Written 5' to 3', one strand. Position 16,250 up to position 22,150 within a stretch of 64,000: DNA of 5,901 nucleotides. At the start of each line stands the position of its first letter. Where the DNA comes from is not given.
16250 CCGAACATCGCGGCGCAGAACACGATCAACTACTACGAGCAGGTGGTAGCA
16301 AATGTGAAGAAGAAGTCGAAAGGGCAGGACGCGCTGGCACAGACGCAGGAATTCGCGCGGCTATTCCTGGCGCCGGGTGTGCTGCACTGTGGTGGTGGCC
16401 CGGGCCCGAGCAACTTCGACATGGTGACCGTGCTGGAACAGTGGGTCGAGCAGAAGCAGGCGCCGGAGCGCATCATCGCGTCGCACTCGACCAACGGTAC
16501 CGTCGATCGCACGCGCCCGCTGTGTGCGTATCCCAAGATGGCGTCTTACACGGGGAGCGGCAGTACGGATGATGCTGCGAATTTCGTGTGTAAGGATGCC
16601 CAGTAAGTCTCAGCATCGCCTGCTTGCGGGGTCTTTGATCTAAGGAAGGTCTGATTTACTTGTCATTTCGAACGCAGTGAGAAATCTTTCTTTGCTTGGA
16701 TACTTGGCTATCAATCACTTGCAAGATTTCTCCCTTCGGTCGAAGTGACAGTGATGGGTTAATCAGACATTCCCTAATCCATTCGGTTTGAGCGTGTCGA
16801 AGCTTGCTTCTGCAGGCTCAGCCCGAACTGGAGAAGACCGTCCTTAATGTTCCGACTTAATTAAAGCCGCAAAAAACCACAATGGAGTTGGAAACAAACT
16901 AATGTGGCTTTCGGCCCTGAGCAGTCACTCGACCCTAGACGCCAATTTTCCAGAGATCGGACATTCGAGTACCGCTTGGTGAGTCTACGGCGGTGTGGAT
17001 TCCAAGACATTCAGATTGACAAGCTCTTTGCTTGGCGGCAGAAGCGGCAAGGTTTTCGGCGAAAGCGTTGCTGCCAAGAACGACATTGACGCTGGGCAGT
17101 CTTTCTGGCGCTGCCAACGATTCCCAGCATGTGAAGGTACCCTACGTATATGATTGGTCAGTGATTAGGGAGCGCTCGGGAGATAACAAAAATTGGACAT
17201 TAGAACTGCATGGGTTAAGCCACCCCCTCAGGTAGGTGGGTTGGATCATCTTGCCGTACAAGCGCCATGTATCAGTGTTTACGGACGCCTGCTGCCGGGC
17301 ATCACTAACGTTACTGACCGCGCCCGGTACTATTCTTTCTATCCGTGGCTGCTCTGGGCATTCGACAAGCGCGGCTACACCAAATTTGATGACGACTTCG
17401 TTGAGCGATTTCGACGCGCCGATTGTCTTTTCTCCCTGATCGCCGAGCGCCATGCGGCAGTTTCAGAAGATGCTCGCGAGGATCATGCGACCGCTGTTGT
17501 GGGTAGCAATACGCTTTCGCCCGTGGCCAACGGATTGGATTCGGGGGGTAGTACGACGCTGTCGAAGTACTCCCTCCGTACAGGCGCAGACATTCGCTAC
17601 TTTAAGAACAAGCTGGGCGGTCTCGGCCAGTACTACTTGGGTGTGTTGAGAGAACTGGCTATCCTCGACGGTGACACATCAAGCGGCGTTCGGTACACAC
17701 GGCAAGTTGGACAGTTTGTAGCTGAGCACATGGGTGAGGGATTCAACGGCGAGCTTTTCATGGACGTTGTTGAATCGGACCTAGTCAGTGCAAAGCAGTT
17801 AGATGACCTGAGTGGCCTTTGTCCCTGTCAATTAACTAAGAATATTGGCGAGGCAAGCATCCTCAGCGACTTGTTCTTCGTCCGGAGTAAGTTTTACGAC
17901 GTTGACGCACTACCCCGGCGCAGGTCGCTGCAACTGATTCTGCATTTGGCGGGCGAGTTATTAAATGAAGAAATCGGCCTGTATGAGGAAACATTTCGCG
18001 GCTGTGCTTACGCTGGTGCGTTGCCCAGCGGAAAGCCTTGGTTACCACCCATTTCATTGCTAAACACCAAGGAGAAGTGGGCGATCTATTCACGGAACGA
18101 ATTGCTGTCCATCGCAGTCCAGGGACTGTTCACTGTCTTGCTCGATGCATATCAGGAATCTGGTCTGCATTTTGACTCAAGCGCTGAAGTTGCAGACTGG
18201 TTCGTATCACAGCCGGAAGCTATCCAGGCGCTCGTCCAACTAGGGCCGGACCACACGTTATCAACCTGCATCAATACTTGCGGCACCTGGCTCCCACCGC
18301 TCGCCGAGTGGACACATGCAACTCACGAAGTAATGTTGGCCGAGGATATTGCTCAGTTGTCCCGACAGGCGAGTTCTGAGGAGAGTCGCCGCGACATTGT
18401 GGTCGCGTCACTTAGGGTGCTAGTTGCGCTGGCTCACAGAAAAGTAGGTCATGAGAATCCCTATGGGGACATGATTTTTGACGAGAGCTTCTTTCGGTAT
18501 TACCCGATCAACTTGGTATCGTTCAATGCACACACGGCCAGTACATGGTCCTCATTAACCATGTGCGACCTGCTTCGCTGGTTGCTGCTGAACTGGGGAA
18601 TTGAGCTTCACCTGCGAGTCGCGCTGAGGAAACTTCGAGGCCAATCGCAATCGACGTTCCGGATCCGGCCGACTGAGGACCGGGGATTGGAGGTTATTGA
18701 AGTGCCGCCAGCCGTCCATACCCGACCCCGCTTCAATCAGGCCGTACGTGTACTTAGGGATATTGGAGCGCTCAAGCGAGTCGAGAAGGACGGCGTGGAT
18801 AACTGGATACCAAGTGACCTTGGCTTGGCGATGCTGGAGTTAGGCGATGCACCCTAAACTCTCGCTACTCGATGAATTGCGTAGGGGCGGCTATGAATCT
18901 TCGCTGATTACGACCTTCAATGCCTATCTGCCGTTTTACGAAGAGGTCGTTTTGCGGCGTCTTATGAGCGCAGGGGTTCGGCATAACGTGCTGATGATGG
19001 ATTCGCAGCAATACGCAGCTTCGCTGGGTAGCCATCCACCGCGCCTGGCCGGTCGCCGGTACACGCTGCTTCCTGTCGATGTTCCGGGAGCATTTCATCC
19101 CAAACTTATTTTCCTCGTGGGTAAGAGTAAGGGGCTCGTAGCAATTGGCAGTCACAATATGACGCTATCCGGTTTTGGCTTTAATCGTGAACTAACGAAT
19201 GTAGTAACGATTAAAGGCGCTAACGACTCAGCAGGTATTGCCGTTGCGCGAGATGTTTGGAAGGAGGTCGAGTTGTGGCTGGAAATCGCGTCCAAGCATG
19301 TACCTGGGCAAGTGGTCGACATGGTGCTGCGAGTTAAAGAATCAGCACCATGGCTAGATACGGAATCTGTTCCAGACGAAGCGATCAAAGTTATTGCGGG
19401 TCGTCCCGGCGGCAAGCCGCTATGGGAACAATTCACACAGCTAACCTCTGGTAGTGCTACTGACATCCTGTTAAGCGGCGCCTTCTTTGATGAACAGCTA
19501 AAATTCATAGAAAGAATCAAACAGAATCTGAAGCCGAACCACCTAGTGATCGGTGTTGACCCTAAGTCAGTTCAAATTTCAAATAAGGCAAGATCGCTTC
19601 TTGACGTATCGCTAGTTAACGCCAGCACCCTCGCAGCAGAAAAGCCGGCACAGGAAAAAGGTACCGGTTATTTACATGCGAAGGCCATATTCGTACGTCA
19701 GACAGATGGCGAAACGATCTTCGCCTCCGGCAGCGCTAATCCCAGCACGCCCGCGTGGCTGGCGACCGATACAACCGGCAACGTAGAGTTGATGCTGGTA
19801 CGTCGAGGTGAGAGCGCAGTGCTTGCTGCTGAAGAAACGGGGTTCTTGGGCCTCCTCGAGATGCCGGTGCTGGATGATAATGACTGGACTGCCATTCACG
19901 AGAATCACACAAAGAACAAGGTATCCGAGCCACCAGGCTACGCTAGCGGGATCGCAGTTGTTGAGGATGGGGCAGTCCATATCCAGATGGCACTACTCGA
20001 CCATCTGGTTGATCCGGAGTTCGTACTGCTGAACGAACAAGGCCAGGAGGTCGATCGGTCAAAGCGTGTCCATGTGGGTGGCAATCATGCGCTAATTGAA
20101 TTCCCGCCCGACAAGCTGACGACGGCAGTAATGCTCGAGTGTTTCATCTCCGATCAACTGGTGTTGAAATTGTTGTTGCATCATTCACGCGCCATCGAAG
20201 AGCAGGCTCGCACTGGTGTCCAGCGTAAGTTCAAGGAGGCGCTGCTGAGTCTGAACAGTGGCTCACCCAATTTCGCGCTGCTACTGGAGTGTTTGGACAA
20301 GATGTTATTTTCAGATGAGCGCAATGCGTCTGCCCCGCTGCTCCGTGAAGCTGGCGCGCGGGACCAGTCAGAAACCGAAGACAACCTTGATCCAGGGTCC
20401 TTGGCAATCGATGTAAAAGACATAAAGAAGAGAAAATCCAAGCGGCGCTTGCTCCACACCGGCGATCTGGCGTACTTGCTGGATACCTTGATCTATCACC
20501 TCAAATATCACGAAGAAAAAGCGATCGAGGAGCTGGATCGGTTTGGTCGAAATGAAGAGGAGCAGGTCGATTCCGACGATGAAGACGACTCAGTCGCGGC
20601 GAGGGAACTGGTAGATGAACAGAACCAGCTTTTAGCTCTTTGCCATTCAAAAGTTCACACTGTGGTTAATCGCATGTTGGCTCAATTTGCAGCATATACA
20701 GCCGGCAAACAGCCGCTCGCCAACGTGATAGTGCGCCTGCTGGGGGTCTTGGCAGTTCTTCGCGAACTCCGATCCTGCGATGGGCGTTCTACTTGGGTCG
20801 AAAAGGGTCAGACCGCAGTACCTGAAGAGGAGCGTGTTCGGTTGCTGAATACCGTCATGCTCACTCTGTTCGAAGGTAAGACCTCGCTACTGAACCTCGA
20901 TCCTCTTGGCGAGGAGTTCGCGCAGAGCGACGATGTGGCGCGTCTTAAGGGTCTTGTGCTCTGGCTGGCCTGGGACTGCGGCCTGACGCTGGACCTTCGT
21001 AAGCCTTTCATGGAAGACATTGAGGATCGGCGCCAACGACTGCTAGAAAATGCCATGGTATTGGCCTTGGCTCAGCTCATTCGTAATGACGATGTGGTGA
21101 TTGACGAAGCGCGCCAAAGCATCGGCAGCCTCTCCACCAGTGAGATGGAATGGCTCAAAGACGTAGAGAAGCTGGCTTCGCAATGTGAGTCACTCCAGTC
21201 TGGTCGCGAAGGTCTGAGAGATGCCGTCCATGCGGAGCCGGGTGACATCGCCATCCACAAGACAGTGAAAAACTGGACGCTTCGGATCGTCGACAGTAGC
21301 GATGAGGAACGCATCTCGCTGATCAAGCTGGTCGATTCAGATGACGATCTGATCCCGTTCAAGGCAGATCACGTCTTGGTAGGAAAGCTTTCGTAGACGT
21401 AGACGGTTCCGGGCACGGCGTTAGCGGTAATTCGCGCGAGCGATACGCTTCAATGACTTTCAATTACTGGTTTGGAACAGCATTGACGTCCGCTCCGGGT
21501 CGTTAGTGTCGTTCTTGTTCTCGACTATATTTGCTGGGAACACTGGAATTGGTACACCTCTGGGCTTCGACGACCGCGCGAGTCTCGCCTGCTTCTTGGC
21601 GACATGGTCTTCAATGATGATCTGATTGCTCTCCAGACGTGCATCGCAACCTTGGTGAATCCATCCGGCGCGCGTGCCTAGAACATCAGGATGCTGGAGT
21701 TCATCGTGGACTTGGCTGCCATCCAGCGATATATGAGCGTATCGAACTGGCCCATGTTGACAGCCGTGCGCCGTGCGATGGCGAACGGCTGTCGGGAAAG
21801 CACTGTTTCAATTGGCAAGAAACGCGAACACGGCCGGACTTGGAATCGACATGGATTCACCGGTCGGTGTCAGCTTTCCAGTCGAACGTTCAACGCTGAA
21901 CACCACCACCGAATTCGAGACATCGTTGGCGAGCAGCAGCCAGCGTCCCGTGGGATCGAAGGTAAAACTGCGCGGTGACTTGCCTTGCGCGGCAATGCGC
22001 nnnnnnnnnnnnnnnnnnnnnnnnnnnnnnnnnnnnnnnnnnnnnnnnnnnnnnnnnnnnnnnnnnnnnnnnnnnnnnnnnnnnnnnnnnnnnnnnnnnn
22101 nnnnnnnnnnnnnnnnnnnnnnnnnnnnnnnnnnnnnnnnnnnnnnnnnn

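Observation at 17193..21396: Translationally coupled two-gene cassette (unknown 554-aa protein + 849-aa degenerate-HKD PLD-fold protein): candidate undescribed defence / anti-MGE system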

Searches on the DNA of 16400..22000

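Call 81: search_rna_families(source=window, start=16400, end=22000, threshold=evalue, max_evalue=1)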
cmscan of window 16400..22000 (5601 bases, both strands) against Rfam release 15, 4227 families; matches with E-value up to 1: 0.
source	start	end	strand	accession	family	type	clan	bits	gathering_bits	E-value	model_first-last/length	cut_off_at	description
